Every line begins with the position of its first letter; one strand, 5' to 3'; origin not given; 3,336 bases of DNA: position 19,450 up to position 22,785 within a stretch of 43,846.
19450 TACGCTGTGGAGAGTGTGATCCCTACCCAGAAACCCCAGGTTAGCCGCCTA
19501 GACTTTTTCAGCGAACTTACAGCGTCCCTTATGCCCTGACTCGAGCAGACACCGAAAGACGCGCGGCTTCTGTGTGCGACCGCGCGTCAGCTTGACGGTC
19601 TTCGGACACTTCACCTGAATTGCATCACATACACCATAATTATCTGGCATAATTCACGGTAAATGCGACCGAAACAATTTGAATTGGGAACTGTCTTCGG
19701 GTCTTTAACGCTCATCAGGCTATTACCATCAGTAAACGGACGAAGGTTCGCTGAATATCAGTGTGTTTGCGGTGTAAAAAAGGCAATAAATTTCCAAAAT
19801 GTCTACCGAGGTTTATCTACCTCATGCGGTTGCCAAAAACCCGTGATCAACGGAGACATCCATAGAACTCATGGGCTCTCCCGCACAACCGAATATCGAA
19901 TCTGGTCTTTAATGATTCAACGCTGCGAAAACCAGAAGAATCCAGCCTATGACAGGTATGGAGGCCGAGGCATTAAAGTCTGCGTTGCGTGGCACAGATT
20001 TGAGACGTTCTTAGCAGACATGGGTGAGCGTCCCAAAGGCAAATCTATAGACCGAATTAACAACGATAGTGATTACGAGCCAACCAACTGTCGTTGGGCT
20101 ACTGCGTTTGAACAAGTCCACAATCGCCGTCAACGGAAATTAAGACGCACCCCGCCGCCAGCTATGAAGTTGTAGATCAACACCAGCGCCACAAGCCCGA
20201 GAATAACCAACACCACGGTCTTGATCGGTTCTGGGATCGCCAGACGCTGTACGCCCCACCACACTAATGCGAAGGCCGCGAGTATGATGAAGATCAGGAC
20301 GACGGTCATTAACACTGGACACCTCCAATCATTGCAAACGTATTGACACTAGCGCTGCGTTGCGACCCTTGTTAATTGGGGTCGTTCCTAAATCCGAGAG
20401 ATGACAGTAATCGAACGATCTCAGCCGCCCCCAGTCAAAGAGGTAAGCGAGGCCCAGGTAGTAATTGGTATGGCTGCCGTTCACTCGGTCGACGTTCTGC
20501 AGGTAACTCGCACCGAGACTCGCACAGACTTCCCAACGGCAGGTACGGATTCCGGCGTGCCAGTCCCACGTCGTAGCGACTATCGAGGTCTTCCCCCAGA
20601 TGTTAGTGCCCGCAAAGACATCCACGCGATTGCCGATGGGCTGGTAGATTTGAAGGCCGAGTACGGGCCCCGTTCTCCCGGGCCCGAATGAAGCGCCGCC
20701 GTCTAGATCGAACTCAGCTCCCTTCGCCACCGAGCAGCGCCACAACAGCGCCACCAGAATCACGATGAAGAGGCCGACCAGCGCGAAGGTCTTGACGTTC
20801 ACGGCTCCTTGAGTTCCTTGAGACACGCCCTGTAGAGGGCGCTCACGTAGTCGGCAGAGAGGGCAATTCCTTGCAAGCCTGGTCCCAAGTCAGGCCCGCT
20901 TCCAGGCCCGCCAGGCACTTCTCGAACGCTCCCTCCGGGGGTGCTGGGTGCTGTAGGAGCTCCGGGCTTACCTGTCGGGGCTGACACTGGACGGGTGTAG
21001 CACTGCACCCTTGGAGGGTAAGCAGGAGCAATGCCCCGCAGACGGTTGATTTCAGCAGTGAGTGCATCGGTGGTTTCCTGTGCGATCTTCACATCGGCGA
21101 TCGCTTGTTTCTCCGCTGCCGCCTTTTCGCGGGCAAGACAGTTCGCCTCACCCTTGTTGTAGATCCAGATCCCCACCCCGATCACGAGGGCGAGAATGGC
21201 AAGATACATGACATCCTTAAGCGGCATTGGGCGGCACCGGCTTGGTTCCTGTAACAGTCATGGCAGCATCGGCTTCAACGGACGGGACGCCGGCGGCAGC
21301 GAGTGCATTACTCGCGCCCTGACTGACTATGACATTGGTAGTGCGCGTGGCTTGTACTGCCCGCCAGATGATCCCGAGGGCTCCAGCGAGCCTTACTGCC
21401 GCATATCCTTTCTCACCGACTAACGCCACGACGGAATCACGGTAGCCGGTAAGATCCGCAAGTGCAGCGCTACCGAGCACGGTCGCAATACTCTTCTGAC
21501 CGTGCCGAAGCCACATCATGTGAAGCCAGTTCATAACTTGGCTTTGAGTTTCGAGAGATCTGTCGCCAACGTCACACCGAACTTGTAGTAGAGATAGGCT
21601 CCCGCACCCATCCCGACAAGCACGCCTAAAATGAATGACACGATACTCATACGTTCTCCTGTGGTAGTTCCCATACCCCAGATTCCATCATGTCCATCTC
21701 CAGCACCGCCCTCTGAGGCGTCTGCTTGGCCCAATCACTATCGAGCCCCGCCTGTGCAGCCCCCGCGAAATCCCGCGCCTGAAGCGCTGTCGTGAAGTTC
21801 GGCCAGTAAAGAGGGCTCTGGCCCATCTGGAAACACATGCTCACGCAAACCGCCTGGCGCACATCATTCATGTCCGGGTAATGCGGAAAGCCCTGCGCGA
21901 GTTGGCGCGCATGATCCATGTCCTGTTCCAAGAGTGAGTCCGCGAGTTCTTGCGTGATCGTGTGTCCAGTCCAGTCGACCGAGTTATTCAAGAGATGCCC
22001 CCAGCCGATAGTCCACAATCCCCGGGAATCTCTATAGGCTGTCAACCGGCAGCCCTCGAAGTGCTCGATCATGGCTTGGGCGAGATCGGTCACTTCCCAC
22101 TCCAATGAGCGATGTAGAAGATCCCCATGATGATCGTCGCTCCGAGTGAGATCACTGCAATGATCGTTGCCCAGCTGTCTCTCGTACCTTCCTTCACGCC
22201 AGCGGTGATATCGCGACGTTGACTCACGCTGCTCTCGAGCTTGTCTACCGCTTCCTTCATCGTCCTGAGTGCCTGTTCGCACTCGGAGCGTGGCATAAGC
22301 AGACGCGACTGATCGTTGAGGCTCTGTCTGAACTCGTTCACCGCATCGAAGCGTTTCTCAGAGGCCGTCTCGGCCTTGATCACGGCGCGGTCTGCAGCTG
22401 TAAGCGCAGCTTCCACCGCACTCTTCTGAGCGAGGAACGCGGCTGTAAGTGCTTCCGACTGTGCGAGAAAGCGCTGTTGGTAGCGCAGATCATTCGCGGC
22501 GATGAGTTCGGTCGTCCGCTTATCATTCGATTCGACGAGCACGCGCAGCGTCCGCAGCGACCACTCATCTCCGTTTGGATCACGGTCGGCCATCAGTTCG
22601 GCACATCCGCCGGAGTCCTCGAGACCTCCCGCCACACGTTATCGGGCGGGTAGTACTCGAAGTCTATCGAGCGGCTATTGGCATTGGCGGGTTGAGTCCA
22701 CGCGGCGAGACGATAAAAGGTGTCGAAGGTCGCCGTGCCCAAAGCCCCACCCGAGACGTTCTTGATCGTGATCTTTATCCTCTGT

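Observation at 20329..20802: PagL-like lipid A deacylase barrel appended to the spanin genes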

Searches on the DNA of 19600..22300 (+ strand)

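Call 6: search_dna_similar(query=window:19600-22300:+, collection=phages, mode=near)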
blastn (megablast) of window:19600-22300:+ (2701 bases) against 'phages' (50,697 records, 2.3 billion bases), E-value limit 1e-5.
No match.

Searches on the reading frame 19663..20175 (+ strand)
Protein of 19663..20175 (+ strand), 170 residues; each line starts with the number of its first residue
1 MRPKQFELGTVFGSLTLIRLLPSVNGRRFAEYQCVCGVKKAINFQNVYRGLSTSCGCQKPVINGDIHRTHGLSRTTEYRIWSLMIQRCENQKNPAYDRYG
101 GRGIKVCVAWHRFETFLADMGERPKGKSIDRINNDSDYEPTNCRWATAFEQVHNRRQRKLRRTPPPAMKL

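Call 3: search_protein_families(library=pfam, proteins=[window:19663-20175:+], max_evalue=1)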
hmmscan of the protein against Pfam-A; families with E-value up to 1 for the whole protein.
window:19663-20175:+ (170 aa): 0 families

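Call 4: search_protein_families(library=phrogs, proteins=[window:19663-20175:+], max_evalue=0.01)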
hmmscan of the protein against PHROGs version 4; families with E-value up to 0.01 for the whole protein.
window:19663-20175:+ (170 aa): 7 families
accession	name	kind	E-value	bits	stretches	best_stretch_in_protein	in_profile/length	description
phrog_374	-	DNA, RNA and nucleotide metabolism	4.2e-51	175.5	1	3-163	193-360/617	HNH endonuclease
phrog_3377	-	DNA, RNA and nucleotide metabolism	5.9e-39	134.9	1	68-160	5-99/196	HNH endonuclease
phrog_8790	-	DNA, RNA and nucleotide metabolism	4.5e-36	126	1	68-161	16-109/241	restriction endonuclease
phrog_2081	-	DNA, RNA and nucleotide metabolism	1.4e-30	107.8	1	36-159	57-199/433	HNH endonuclease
phrog_953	-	DNA, RNA and nucleotide metabolism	2.2e-16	61.2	1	68-155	215-305/420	HNH endonuclease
phrog_4578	-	DNA, RNA and nucleotide metabolism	7.8e-07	30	1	117-159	20-63/130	HNH endonuclease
phrog_22195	-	unknown function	0.00057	20.7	1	8-80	11-75/148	-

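Call 81: search_protein_families(library=padloc, proteins=[window:19663-20175:+], max_evalue=0.01)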
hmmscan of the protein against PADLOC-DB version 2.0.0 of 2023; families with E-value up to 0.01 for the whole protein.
window:19663-20175:+ (170 aa): 0 families

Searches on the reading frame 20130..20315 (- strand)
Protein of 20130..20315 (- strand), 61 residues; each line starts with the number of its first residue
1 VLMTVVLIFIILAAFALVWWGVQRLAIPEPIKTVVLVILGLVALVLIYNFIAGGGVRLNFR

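Call 3: search_protein_families(library=pfam, proteins=[window:20130-20315:-], max_evalue=1)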
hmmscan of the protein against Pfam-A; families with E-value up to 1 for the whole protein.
window:20130-20315:- (61 aa): 5 families
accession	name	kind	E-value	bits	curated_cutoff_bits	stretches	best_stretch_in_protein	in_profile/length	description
PF00951.23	Arteri_Gl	-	0.28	11.5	24.9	1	9-53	61-105/179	Arterivirus GL envelope glycoprotein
PF03006.26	HlyIII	-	0.32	11.1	26.2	1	3-51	111-158/224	Haemolysin-III related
PF11992.13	TgpA_N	-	0.37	10.2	30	1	2-53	20-69/333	TgpA N-terminal domain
PF01545.26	Cation_efflux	-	0.41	10.8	26.6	1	5-47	73-117/198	Cation efflux family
PF14264.12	Glucos_trans_II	-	0.66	9.5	30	1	3-51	243-290/317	Glucosyl transferase GtrII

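Call 4: search_protein_families(library=phrogs, proteins=[window:20130-20315:-], max_evalue=0.01)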
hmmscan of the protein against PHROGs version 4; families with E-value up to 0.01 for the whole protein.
window:20130-20315:- (61 aa): 0 families

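Call 81: search_protein_families(library=padloc, proteins=[window:20130-20315:-], max_evalue=0.01)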
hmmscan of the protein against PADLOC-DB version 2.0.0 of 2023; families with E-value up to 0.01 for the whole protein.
window:20130-20315:- (61 aa): 1 family
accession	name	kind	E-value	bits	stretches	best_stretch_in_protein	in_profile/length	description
PDLC00671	Effector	-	0.0064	14.3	1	2-51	10-58/223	2TM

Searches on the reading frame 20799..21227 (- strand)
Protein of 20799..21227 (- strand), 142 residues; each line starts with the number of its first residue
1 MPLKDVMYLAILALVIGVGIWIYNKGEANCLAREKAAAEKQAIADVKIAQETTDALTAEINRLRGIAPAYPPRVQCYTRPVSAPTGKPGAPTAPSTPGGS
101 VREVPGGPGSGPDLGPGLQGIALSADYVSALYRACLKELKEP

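Call 3: search_protein_families(library=pfam, proteins=[window:20799-21227:-], max_evalue=1)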
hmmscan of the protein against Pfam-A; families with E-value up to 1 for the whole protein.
window:20799-21227:- (142 aa): 1 family
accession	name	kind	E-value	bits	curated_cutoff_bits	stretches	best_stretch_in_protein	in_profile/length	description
PF14316.11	DUF4381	-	0.07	13.9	27.2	1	9-76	27-89/145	Domain of unknown function (DUF4381)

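Call 4: search_protein_families(library=phrogs, proteins=[window:20799-21227:-], max_evalue=0.01)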
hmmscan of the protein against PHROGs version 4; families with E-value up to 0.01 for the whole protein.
window:20799-21227:- (142 aa): 2 families
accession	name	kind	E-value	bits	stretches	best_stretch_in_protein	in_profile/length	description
phrog_8821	-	lysis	0.0024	19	1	3-61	7-64/130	Rz-like spanin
phrog_2466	-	lysis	0.0044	17.8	1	5-63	4-63/172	Rz-like spanin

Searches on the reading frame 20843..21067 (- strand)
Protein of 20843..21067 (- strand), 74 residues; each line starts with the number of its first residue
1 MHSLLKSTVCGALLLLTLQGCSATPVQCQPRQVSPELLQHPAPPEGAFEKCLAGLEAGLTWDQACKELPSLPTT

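Call 3: search_protein_families(library=pfam, proteins=[window:20843-21067:-], max_evalue=1)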
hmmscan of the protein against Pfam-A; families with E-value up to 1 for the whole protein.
window:20843-21067:- (74 aa): 1 family
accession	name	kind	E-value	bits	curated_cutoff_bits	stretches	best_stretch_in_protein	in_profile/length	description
PF13978.11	DUF4223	-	0.051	13.9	27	1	1-42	1-40/54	Protein of unknown function (DUF4223)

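Call 4: search_protein_families(library=phrogs, proteins=[window:20843-21067:-], max_evalue=0.01)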
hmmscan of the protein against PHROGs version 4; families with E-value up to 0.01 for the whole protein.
window:20843-21067:- (74 aa): 2 families
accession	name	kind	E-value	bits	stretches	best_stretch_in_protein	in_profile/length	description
phrog_3198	-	lysis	0.0062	17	1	5-44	4-38/68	Rz-like spanin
phrog_456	-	lysis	0.0093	16.6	0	7-45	12-52/102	Rz-like spanin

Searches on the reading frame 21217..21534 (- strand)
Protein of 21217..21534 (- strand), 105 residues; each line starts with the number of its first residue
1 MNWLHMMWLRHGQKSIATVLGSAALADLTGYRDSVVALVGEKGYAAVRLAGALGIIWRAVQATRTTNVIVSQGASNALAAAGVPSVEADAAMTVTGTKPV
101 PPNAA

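Call 3: search_protein_families(library=pfam, proteins=[window:21217-21534:-], max_evalue=1)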
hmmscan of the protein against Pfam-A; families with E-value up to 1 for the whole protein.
window:21217-21534:- (105 aa): 0 families

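Call 4: search_protein_families(library=phrogs, proteins=[window:21217-21534:-], max_evalue=0.01)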
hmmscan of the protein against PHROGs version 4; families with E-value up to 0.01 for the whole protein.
window:21217-21534:- (105 aa): 0 families

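Call 81: search_protein_families(library=padloc, proteins=[window:21217-21534:-], max_evalue=0.01)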
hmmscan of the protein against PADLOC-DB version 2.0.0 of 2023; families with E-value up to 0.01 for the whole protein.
window:21217-21534:- (105 aa): 0 families

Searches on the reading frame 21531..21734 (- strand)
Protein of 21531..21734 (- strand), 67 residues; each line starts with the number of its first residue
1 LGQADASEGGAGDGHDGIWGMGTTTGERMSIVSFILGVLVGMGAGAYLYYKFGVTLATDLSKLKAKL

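Call 3: search_protein_families(library=pfam, proteins=[window:21531-21734:-], max_evalue=1)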
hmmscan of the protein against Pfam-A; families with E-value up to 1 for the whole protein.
window:21531-21734:- (67 aa): 2 families
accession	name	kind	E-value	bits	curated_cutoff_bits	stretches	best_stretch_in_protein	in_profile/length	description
PF12664.12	DUF3789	-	0.028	14.6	22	1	31-45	1-15/32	Protein of unknown function (DUF3789)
PF17093.10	PBP_N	-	0.19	12.2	30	1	30-52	89-111/138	Penicillin-binding protein N-terminus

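Call 4: search_protein_families(library=phrogs, proteins=[window:21531-21734:-], max_evalue=0.01)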
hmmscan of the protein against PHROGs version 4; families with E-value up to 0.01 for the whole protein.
window:21531-21734:- (67 aa): 0 families

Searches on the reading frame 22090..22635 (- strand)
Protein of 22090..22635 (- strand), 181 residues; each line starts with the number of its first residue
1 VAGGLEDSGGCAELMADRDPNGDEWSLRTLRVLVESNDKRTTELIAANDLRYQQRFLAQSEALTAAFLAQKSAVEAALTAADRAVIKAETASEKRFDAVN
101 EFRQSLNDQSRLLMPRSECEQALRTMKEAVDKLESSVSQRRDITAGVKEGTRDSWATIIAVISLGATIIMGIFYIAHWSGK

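Call 34: search_protein_families(library=phrogs, proteins=[window:22090-22635:-], max_evalue=0.0001)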
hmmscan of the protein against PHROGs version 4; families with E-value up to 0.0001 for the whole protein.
window:22090-22635:- (181 aa): 1 family
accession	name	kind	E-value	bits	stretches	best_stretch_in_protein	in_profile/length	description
phrog_5823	-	transcription regulation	7.8e-05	23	1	46-140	150-239/404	transcriptional regulator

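Call 81: search_protein_families(library=padloc, proteins=[window:22090-22635:-], max_evalue=0.01)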
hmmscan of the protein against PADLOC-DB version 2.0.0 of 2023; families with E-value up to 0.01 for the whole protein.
window:22090-22635:- (181 aa): 1 family
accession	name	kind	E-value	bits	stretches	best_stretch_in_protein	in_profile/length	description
PDLC04108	PD-T7-3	-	0.004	14.4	1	26-136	223-335/432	-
